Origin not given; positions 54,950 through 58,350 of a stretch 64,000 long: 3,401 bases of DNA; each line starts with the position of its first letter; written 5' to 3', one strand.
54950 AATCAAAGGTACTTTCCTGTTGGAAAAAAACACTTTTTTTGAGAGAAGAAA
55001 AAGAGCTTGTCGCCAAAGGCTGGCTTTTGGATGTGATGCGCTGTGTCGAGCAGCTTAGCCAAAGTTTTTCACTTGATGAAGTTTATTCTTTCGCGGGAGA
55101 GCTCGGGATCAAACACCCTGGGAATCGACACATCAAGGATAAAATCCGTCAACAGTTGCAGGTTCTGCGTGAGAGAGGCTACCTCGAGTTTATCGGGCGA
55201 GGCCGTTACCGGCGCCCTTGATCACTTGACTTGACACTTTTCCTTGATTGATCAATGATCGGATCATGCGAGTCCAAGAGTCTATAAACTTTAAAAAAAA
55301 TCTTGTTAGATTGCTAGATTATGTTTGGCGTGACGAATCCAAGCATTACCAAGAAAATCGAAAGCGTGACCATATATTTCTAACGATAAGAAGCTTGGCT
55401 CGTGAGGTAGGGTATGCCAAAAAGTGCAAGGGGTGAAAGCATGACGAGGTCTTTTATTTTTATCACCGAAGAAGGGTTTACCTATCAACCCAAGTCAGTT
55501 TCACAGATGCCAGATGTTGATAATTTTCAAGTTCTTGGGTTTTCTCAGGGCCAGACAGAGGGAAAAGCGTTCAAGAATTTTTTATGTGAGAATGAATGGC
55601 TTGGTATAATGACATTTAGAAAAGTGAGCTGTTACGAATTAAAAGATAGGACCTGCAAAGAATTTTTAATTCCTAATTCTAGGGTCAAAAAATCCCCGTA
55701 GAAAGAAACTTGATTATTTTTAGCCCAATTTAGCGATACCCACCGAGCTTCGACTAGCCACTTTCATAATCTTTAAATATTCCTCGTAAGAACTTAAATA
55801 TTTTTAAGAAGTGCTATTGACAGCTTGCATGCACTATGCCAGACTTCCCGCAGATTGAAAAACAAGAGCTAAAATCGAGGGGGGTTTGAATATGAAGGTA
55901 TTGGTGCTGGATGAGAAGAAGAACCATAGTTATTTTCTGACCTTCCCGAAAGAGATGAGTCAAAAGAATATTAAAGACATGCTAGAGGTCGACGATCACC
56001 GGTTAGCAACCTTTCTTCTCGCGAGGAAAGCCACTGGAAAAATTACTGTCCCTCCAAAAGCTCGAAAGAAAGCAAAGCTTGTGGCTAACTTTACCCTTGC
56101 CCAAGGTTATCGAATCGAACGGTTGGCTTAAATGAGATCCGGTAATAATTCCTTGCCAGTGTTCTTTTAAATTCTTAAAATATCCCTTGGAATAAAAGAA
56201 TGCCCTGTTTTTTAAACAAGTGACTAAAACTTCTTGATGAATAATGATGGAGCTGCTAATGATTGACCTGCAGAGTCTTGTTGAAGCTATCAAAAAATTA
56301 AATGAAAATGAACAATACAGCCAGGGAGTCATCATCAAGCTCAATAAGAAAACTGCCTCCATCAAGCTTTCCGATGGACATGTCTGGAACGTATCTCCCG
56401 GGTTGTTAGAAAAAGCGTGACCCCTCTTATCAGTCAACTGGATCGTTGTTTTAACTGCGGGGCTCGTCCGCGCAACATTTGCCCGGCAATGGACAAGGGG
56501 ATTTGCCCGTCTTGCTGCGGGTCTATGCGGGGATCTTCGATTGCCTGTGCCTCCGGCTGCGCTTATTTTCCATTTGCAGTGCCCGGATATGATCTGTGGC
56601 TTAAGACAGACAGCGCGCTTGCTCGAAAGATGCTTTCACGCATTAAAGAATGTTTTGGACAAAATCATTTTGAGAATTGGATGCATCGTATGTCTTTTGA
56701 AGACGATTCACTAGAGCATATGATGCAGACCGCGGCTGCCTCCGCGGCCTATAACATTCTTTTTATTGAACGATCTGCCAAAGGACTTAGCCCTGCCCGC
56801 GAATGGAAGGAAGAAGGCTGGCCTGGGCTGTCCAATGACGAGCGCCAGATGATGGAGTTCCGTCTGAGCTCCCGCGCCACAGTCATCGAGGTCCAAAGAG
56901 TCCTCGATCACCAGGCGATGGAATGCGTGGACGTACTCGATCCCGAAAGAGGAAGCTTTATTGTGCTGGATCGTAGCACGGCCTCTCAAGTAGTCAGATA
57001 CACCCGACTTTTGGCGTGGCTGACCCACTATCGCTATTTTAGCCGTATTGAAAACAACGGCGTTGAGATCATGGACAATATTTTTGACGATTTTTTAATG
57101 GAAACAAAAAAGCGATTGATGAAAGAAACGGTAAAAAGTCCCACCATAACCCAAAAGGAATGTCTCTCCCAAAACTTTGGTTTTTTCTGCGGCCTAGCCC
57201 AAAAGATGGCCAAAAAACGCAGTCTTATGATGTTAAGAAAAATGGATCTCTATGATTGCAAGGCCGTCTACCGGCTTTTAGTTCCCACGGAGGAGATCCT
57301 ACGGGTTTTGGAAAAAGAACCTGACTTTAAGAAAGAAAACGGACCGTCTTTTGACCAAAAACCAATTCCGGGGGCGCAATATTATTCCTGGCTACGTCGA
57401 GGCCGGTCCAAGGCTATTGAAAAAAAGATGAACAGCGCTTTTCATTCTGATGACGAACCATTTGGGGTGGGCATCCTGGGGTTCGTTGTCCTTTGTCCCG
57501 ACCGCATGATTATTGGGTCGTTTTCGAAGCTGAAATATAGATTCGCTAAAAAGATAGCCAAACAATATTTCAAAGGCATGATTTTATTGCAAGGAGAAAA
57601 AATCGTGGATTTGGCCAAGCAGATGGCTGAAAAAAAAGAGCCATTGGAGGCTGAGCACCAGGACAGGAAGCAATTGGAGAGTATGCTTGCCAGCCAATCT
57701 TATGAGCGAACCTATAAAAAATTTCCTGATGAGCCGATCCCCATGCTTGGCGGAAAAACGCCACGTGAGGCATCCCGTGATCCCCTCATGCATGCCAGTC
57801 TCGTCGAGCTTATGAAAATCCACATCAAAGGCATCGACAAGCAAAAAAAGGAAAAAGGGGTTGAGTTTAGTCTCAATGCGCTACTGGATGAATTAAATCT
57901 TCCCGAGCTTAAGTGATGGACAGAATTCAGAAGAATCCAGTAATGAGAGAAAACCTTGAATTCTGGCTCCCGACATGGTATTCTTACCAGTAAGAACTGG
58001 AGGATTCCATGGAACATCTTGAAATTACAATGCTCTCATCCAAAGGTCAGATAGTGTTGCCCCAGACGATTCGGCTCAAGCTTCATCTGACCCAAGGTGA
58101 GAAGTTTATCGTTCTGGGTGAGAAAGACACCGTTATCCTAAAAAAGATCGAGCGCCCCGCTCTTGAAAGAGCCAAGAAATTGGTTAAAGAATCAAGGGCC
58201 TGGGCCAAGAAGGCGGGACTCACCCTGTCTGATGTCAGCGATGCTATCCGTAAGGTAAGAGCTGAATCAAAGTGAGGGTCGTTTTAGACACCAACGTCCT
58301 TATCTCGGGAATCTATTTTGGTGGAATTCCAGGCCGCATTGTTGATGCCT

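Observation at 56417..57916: A 499-aa protein pairing an N-terminal multi-Cys zinc-ribbon with a C-terminal DUF2384-like (Xre/MbcA/ParS antitoxin-type) domain, without an obvious RES or ART toxin partner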

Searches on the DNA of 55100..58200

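Call 79: search_rna_families(source=window, start=55100, end=58200, threshold=evalue, max_evalue=1)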
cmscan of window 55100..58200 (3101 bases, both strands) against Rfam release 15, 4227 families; matches with E-value up to 1: 0.
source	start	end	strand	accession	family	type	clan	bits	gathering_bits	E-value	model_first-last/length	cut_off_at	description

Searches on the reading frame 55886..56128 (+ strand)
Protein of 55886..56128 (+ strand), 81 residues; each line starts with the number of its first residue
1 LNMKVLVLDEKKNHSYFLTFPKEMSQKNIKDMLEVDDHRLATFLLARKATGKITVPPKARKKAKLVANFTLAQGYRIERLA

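Call 3: search_protein_families(library=pfam, proteins=[window:55886-56128:+], max_evalue=1)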
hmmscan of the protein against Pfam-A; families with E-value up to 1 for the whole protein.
window:55886-56128:+ (81 aa): 1 family
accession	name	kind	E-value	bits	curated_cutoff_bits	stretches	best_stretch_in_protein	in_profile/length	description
PF08675.17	RNA_bind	-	0.17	12.4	27.9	1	9-31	5-27/79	RNA binding domain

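Call 4: search_protein_families(library=ncbifam, proteins=[window:55886-56128:+], max_evalue=1)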
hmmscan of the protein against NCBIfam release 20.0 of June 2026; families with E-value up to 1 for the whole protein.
window:55886-56128:+ (81 aa): 1 family
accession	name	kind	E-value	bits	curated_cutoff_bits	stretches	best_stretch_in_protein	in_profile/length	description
NF009733.0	PRK13256.1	equivalog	0.018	14.8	429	1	9-71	126-188/226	thiopurine S-methyltransferase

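Call 7: search_protein_families(library=padloc, proteins=[window:55886-56128:+], max_evalue=1)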
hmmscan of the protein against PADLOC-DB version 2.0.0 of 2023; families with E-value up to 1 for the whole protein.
window:55886-56128:+ (81 aa): 0 families

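Call 25: search_protein_families(library=phrogs, proteins=[window:55886-56128:+], max_evalue=1)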
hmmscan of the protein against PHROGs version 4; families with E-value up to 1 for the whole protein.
window:55886-56128:+ (81 aa): 3 families
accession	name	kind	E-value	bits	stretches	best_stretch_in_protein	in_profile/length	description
phrog_3129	-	unknown function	0.033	15.2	1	31-63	26-57/61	-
phrog_26841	-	unknown function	0.15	13.6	1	26-76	8-60/82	-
phrog_30649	-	unknown function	0.22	12.8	0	10-41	9-35/64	-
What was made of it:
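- Tried and rejected: Direct HMM tests of the window protein (Pfam, NCBIfam, PADLOC, PHROGs) gave nothing (calls 3, 4, 7, 25).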

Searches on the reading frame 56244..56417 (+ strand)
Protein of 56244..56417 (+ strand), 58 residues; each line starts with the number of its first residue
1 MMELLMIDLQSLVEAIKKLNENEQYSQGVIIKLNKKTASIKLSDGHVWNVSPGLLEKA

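Call 3: search_protein_families(library=pfam, proteins=[window:56244-56417:+], max_evalue=1)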
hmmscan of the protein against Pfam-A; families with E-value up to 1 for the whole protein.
window:56244-56417:+ (58 aa): 3 families
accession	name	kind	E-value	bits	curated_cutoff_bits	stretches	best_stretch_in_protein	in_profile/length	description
PF07076.17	DUF1344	-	0.031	14.5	23.1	1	26-51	4-29/60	Protein of unknown function (DUF1344)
PF17092.11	PCB_OB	-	0.034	15.3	27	1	9-49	18-58/111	Penicillin-binding protein OB-like domain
PF20914.2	DNA_pol_IIIA_C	-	0.05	13.9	22.5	1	24-52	8-39/52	DNA polymerase III subunit alpha, C-terminal domain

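Call 4: search_protein_families(library=ncbifam, proteins=[window:56244-56417:+], max_evalue=1)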
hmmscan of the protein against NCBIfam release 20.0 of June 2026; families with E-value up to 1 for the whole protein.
window:56244-56417:+ (58 aa): 0 families

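Call 7: search_protein_families(library=padloc, proteins=[window:56244-56417:+], max_evalue=1)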
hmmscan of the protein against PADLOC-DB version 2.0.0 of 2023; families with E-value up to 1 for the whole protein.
window:56244-56417:+ (58 aa): 0 families

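Call 25: search_protein_families(library=phrogs, proteins=[window:56244-56417:+], max_evalue=1)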
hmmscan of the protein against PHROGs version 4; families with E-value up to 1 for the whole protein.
window:56244-56417:+ (58 aa): 2 families
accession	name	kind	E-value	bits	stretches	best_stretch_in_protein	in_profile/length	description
phrog_33174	-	unknown function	0.11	13.7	1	7-27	9-29/46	-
phrog_21001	-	unknown function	0.18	12.8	1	11-53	47-91/139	-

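Call 72: find_homologous_proteins(query=window:56244-56417:+, max_evalue=10)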
Query window:56244-56417:+ (58 aa): 1 proteins with E <= 10 among 1 candidates.
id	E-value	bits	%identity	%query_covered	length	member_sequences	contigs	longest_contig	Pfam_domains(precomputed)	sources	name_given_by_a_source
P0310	2.2e-25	104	100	91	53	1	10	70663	-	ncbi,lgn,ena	-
